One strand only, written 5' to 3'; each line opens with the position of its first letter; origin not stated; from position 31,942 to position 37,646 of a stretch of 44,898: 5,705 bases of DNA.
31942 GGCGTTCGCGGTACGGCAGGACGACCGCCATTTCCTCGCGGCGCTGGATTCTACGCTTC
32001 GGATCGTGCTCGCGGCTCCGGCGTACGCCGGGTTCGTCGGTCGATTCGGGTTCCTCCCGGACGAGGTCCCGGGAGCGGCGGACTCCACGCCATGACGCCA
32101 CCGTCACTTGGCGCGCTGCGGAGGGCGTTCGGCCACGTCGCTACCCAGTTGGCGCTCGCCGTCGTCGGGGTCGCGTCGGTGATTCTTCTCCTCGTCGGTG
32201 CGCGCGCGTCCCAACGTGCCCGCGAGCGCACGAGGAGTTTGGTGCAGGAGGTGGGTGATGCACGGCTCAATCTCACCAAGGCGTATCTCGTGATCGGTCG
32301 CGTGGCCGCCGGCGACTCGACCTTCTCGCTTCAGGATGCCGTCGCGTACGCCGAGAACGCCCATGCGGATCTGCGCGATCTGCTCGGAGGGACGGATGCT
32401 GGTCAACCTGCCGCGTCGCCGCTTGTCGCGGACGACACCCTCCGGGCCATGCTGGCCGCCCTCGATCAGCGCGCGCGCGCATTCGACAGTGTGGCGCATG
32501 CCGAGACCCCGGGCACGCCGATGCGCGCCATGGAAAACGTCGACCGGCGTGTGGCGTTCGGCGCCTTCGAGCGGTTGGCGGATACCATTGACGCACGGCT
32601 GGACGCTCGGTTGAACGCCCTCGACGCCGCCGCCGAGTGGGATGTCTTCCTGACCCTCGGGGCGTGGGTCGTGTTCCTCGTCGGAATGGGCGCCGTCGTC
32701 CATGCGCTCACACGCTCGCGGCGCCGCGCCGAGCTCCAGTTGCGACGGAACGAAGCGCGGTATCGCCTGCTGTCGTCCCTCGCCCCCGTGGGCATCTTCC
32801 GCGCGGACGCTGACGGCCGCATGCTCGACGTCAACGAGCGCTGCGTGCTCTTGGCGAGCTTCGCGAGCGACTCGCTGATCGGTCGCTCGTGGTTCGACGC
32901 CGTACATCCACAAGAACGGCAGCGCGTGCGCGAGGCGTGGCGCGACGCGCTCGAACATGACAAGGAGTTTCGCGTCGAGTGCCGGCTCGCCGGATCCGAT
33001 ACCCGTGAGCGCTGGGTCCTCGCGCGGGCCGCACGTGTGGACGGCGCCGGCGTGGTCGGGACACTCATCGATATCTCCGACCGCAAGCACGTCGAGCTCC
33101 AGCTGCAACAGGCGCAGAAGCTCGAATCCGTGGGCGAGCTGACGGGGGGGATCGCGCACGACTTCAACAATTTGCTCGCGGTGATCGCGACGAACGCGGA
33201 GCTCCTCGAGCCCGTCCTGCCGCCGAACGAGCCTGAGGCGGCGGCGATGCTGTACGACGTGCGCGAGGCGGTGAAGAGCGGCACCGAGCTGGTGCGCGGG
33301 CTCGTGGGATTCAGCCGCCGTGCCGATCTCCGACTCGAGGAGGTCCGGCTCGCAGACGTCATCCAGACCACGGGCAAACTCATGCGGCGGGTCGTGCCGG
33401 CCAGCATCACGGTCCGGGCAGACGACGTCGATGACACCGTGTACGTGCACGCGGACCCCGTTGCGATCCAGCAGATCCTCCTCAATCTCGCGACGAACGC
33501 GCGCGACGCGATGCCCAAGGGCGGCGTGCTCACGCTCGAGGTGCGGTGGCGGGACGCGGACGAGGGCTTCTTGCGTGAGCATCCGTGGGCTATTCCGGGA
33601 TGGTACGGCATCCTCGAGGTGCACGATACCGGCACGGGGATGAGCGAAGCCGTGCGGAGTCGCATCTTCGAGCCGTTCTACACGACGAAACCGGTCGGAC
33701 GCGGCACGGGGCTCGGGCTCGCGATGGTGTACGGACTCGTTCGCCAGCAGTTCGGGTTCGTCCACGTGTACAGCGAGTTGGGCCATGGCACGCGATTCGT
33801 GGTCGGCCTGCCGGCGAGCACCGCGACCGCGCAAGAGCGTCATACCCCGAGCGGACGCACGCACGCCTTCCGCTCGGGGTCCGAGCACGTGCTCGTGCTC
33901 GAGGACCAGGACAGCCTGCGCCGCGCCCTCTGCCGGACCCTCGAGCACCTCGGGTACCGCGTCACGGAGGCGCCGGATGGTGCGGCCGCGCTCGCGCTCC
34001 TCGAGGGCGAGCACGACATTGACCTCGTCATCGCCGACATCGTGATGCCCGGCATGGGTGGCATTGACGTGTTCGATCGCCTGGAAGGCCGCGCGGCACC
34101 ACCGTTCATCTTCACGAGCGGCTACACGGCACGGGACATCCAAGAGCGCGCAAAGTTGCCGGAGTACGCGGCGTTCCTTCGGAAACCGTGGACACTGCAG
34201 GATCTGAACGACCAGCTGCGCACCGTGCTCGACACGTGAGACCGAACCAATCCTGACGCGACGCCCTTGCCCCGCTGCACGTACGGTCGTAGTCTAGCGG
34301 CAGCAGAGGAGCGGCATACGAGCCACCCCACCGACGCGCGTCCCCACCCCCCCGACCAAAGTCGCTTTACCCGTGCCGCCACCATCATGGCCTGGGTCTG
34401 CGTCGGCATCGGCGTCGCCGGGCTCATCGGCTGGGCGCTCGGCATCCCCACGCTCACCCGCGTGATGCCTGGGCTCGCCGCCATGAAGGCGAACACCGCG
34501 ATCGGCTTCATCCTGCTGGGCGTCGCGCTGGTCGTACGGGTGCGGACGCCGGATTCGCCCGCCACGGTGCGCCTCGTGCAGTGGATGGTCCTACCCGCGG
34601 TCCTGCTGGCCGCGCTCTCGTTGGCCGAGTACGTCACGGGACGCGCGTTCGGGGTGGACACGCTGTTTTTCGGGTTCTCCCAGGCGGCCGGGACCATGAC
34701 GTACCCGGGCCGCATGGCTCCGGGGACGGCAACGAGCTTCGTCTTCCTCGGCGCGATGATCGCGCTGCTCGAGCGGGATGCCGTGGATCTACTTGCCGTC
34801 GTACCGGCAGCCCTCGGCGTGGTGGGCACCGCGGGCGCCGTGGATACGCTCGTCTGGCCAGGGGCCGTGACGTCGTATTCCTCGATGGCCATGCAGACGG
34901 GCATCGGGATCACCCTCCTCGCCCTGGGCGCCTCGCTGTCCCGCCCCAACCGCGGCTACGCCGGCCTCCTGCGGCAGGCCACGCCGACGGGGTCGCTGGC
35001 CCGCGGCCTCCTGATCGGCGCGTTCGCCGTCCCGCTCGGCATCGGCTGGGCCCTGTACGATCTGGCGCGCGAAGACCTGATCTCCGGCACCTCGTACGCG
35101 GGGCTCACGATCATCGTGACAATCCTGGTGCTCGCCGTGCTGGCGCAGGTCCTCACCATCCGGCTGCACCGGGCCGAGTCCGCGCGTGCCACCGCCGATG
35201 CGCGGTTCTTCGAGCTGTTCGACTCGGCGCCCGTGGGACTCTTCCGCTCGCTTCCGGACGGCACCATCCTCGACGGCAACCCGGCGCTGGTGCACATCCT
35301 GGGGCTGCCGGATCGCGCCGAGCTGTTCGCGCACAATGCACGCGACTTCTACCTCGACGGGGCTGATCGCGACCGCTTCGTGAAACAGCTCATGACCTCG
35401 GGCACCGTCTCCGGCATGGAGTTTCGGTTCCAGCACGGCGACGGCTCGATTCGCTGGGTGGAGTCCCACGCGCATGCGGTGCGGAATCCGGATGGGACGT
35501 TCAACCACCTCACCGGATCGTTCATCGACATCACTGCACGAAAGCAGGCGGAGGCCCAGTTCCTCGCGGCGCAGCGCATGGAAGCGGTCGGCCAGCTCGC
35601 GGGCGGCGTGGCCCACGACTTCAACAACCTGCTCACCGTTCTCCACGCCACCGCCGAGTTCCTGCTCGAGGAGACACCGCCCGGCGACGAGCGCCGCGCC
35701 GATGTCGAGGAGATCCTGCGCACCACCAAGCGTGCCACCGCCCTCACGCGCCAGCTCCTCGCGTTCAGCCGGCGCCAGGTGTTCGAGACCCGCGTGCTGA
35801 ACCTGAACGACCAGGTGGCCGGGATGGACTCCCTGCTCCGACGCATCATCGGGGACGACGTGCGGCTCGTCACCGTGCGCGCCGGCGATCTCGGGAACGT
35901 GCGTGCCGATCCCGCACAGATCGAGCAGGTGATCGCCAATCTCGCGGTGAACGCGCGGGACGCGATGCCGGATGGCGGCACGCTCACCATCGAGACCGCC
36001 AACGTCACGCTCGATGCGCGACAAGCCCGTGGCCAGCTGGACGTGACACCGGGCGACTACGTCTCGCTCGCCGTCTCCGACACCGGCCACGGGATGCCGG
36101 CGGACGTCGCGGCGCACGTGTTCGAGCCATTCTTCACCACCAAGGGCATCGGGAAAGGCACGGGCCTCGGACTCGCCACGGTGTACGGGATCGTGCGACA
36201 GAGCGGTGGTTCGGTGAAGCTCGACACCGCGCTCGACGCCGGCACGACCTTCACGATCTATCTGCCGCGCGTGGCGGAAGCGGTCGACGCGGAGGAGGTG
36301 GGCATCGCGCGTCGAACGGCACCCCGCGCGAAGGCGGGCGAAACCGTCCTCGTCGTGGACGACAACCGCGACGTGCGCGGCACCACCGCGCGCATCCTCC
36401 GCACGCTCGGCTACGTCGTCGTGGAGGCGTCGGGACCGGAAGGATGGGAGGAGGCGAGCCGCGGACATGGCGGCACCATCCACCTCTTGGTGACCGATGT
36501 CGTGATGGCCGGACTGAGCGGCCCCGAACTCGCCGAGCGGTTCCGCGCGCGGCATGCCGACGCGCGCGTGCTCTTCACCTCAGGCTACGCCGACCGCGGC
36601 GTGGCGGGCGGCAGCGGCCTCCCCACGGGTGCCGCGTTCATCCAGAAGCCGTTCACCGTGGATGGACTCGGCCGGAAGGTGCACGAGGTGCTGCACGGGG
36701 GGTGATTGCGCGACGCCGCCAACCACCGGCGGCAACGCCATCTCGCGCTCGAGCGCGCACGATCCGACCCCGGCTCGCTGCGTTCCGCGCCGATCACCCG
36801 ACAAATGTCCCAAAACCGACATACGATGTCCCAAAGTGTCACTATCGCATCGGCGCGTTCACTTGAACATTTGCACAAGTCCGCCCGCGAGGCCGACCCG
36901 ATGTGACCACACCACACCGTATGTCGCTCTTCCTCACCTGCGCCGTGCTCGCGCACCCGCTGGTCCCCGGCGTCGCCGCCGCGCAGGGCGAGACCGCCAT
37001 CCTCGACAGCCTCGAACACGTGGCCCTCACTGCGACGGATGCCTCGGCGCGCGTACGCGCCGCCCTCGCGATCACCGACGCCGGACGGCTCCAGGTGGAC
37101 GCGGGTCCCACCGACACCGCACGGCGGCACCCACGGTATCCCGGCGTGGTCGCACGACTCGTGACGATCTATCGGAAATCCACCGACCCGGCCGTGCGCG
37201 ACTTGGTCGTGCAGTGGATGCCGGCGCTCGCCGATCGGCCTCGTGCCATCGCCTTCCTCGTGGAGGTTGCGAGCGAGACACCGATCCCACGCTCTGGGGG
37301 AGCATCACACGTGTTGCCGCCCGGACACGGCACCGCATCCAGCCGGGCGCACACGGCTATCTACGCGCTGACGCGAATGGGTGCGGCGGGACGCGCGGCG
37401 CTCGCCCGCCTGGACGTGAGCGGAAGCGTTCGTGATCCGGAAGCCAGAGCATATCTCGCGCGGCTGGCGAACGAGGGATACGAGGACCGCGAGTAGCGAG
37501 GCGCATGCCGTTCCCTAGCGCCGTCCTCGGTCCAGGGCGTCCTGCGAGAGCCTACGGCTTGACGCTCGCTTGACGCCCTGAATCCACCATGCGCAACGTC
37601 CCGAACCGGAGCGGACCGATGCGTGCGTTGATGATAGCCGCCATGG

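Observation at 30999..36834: Two inverted copies of a phased repeat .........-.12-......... flank the SBP-kinase-kinase unit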

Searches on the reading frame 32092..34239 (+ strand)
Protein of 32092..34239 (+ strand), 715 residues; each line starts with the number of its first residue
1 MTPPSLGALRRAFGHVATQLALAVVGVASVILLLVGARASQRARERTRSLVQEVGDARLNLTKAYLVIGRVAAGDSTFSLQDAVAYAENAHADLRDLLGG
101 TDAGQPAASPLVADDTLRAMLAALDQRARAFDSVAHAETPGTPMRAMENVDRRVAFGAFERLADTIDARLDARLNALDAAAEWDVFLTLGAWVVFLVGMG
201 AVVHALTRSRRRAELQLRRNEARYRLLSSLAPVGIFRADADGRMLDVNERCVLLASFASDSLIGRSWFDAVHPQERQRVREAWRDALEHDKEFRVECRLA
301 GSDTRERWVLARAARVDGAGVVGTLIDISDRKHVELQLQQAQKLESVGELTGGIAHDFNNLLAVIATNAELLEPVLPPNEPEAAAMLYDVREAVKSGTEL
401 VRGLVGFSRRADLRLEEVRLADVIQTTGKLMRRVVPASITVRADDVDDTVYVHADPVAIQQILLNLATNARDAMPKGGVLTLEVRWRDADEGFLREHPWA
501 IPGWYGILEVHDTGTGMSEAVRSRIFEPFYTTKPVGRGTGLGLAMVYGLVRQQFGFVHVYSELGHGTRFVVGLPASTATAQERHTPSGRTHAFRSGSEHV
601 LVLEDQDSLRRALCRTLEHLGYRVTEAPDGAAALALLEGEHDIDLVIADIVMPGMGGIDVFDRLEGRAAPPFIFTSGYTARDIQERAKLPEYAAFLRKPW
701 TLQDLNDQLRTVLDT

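Call 7: search_protein_families(library=pfam, proteins=[window:32092-34239:+])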
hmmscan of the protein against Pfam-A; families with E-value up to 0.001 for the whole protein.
window:32092-34239:+ (715 aa): 8 families
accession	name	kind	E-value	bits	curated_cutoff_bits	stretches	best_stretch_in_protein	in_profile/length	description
PF02518.31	HATPase_c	-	1e-19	71.4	26.4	1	455-575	2-109/111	Histidine kinase-, DNA gyrase B-, and HSP90-like ATPase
PF00072.30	Response_reg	-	2.2e-18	66.9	30.2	1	600-709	1-110/111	Response regulator receiver domain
PF08448.16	PAS_4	-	1.4e-14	54.7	23.1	1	231-332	4-109/110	PAS fold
PF08447.18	PAS_3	-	2.6e-11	44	25.6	1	246-320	3-80/89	PAS fold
PF00989.32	PAS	-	1.6e-09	38.2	22.6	1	223-328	2-113/113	PAS fold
PF14598.12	PAS_11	-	8.5e-07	29.4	25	1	236-311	6-81/109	PAS domain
PF13426.13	PAS_9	-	8.2e-06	26.5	27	1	232-330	1-103/103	PAS domain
PF00512.31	HisKA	-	6.5e-05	23.3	26.9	1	348-410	3-63/66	His Kinase A (phospho-acceptor) domain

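Call 34: find_related_loci(query=window:32092-34236:+, collection=genome_contigs, flank=7000)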
Query window:32092-34236:+ (715 aa) in genome_contigs; peptide patterns used: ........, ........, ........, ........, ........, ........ (x = any residue, [..] = any of these).
289 stretches matched a pattern; 198 encode a relative of the query (tblastn E <= 1e-3); the best 80 are kept; 80 distinct loci.
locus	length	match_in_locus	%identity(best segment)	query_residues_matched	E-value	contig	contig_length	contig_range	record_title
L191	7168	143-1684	37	203-714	2e-83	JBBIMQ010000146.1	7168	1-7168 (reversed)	MAG: Gemmatimonadota bacterium isolate BQF170218_bin_236 NODE_9876_length_7168_cov_4.219176, whole genome shotgun sequen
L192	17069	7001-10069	37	197-713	9e-83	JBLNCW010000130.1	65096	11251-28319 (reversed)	MAG: Rhodospirillales bacterium isolate MAG115 PRJNA950955_bin23_renamed_129, whole genome shotgun sequence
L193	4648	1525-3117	35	192-715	4e-77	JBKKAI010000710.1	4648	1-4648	MAG: Terriglobia bacterium isolate swi_bin.297 S1Ck127_18267021_flag_1_multi_8.0000_len_4648, whole genome shotgun seque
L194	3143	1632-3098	34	204-679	3e-78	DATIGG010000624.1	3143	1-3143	MAG TPA_asm: Thermodesulfobacteriota bacterium isolate SMAG_U16415 k141_682214, whole genome shotgun sequence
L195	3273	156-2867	36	199-714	1e-77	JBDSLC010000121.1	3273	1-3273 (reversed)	MAG: Pyrinomonadaceae bacterium isolate cluster1_bin.360 k127_12524784, whole genome shotgun sequence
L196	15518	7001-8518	37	210-713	8e-76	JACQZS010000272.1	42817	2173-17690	MAG: Acidobacteria bacterium isolate NC_groundwater_1573_Pr3_B-0.1um_64_10 SR-2_scaffold_141_3494963, whole genome shotg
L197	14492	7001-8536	34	207-714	3e-73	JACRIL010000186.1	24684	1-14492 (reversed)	MAG: Planctomycetota bacterium isolate NC_groundwater_1802_Pr3_B-0.1um_59_14 SR-2_scaffold_141_2904442, whole genome sho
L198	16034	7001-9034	39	327-714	3e-69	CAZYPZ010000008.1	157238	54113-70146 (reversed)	MAG TPA_asm: uncultured bacterium isolate binchicken_co135_194 genome assembly, contig: NODE_205_length_157238_cov_7.495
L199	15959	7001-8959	35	205-700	2e-68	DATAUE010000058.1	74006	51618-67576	MAG TPA_asm: Stellaceae bacterium isolate SMAG_U5564 k141_3589930, whole genome shotgun sequence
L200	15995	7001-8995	35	205-713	4e-65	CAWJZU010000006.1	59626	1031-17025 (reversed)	MAG: uncultured Alphaproteobacteria bacterium isolate MFD00822.bin.2.138 genome assembly, contig: contig_137578, whole g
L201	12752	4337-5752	35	234-705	2e-65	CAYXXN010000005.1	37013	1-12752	MAG TPA_asm: uncultured Thermoanaerobaculia bacterium isolate binchicken_co292_30 genome assembly, contig: NODE_37_lengt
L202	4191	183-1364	37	327-713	5e-65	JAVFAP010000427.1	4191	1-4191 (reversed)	MAG: bacterium isolate BF4_94 NODE_81018_length_4191_cov_2.894439_Biofilm4, whole genome shotgun sequence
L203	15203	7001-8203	38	314-713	2e-62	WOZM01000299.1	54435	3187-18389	MAG: Rhodobacteraceae bacterium isolate WOFB24 NODE_220_length_54435_cov_10.651655, whole genome shotgun sequence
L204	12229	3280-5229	38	181-714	5e-62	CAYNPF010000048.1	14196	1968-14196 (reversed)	MAG TPA_asm: uncultured bacterium isolate SRP089250_co1_36 genome assembly, contig: NODE_7506_length_14196_cov_4.765010,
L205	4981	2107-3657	33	196-714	1e-61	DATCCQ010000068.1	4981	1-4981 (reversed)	MAG TPA_asm: Gaiellaceae bacterium isolate SMAG_U7703 k141_293238, whole genome shotgun sequence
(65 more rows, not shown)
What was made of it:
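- Tried and rejected: Orthologues of hybrid kinase 2 (call 34).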

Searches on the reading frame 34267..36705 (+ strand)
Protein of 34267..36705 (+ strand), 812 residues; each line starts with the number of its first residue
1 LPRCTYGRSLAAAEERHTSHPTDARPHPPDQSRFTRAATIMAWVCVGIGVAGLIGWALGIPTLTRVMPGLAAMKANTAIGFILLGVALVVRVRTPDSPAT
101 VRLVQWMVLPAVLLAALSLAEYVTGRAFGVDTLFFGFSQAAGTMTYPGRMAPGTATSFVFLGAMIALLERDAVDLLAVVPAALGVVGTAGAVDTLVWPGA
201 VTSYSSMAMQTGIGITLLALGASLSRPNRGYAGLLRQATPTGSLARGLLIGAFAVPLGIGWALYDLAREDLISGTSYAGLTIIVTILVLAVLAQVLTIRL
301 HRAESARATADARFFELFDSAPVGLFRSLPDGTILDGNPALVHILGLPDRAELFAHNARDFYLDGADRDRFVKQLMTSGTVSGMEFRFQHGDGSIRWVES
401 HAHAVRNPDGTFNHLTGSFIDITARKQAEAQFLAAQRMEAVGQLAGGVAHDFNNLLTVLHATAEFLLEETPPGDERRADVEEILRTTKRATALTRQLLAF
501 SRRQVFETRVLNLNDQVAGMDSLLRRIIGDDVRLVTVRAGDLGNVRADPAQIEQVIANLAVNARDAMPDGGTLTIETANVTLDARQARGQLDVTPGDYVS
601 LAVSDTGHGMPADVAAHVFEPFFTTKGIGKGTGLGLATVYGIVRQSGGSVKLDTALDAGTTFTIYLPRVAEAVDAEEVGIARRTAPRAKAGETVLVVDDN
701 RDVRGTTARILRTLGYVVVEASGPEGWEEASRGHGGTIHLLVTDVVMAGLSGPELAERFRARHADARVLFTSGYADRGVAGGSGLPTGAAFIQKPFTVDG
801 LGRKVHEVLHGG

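Call 7: search_protein_families(library=pfam, proteins=[window:34267-36705:+])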
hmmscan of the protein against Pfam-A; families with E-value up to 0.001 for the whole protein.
window:34267-36705:+ (812 aa): 8 families
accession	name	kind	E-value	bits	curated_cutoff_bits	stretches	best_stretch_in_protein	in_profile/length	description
PF02518.31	HATPase_c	-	1.8e-21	77.1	26.4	1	548-668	2-109/111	Histidine kinase-, DNA gyrase B-, and HSP90-like ATPase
PF00072.30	Response_reg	-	7.8e-12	45.8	30.2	1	694-802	1-107/111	Response regulator receiver domain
PF00512.31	HisKA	-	3.6e-10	40.2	26.9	1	442-504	3-64/66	His Kinase A (phospho-acceptor) domain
PF13426.13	PAS_9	-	6.3e-10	39.7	27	1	325-424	4-103/103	PAS domain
PF08448.16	PAS_4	-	1.5e-09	38.5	23.1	1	318-427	1-110/110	PAS fold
PF00989.32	PAS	-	1.9e-08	34.7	22.6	1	313-422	2-113/113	PAS fold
PF08447.18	PAS_3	-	4.3e-06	27.4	25.6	1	366-417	33-87/89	PAS fold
PF13188.13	PAS_8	-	3.8e-05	23.9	21.8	1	312-371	1-60/65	PAS domain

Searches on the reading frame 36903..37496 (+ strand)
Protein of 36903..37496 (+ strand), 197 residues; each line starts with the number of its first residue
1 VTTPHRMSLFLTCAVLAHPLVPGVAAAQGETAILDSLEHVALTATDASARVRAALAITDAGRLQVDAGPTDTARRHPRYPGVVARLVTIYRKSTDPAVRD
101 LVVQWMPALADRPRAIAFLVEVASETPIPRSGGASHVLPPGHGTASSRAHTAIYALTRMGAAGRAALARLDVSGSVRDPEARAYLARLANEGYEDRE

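Call 7: search_protein_families(library=pfam, proteins=[window:36903-37496:+])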
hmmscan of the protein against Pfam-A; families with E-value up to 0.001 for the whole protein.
window:36903-37496:+ (197 aa): 0 families

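Call 45: find_homologous_proteins(query=window:36921-37493:+, max_evalue=0.00001)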
Query window:36921-37493:+ (191 aa): 5 proteins with E <= 0.00001 among 6798 candidates.
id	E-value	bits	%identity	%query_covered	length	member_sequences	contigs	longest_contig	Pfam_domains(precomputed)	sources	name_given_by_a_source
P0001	1.1e-100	353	88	100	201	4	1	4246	-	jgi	jgi:hypothetical protein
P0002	3.1e-70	254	70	100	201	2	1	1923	-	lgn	-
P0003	2.0e-65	238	65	100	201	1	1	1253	-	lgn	-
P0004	2.2e-64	235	64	99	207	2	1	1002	-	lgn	-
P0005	8.3e-62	226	67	99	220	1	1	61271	-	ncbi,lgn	-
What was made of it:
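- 36921..37496 (+): Gene for a 191-aa secreted-looking protein with no Pfam family (an alternative GTG start lies at 36903). It is the target of operator 2. Five homologues at 64-88% identity (call 45).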

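Call 46: find_encoding_contigs(protein=P0005, flank=8000, max_places=2)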
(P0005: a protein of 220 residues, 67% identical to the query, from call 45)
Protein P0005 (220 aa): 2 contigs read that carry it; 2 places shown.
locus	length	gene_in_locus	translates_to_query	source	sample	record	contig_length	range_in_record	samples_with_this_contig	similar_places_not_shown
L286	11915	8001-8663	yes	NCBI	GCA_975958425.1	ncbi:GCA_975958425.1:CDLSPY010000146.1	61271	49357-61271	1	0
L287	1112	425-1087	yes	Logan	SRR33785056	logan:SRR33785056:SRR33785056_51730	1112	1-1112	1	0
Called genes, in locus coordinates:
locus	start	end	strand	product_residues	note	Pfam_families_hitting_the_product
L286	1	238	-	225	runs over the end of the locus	PF01613:Flavin_Reduct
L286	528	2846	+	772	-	PF00989:PAS, PF08448:PAS_4, PF13426:PAS_9, PF08447:PAS_3 (weak), PF00512:HisKA, PF02518:HATPase_c, PF00072:Response_reg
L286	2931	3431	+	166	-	PF02627:CMD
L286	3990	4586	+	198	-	PF13505:OMP_b-brl (weak)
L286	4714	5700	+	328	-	PF05368:NmrA, PF01073:3Beta_HSD (weak), PF01370:Epimerase, PF03435:Sacchrp_dh_NADP (weak), PF04321:RmlD_sub_bind, PF13460:NAD_binding_10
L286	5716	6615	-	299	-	PF04542:Sigma70_r2, PF08281:Sigma70_r4_2, PF04545:Sigma70_r4 (faint)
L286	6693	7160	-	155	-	PF10604:Polyketide_cyc2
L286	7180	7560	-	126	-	-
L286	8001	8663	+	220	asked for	-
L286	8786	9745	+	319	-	PF14321:DUF4382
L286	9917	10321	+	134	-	PF01022:HTH_5, PF01047:MarR (weak), PF12802:MarR_2, PF12840:HTH_20, PF13404:HTH_AsnC-type (weak), PF13412:HTH_24, PF25212:HVO_A0114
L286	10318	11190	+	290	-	PF00561:Abhydrolase_1, PF12697:Abhydrolase_6, PF12146:Hydrolase_4 (weak)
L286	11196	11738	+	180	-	PF10067:DUF2306 (weak)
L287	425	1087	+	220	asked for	-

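Call 47: find_encoding_contigs(protein=P0001, flank=5000, max_places=2)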
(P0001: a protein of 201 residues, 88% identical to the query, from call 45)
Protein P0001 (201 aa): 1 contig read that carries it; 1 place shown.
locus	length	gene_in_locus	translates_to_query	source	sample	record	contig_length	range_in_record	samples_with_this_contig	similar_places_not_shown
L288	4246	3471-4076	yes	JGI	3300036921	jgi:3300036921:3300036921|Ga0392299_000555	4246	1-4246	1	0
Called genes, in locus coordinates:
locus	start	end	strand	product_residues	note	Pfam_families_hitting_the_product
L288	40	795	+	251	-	-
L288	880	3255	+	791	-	PF00989:PAS, PF08448:PAS_4, PF08447:PAS_3 (weak), PF13426:PAS_9, PF00512:HisKA, PF02518:HATPase_c, PF00072:Response_reg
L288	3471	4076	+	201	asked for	-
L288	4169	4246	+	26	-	?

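Call 48: find_encoding_contigs(protein=P0002, flank=5000, max_places=2)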
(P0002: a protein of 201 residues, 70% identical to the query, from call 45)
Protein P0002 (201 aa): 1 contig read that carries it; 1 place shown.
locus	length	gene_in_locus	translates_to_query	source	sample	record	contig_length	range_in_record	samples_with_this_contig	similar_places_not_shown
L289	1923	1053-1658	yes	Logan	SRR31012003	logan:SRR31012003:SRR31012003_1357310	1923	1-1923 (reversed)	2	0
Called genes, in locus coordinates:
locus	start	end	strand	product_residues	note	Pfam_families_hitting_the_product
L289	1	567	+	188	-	?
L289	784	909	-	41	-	-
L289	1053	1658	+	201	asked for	-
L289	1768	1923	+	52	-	?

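Call 49: find_encoding_contigs(protein=P0003, flank=5000, max_places=2)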
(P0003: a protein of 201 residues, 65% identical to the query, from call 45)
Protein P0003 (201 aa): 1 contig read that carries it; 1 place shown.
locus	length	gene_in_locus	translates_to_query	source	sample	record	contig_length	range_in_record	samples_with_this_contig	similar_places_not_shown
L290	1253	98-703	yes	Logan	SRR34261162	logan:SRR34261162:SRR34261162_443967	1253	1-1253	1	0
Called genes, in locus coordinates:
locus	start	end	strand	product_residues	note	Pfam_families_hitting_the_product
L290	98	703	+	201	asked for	-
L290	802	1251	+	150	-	?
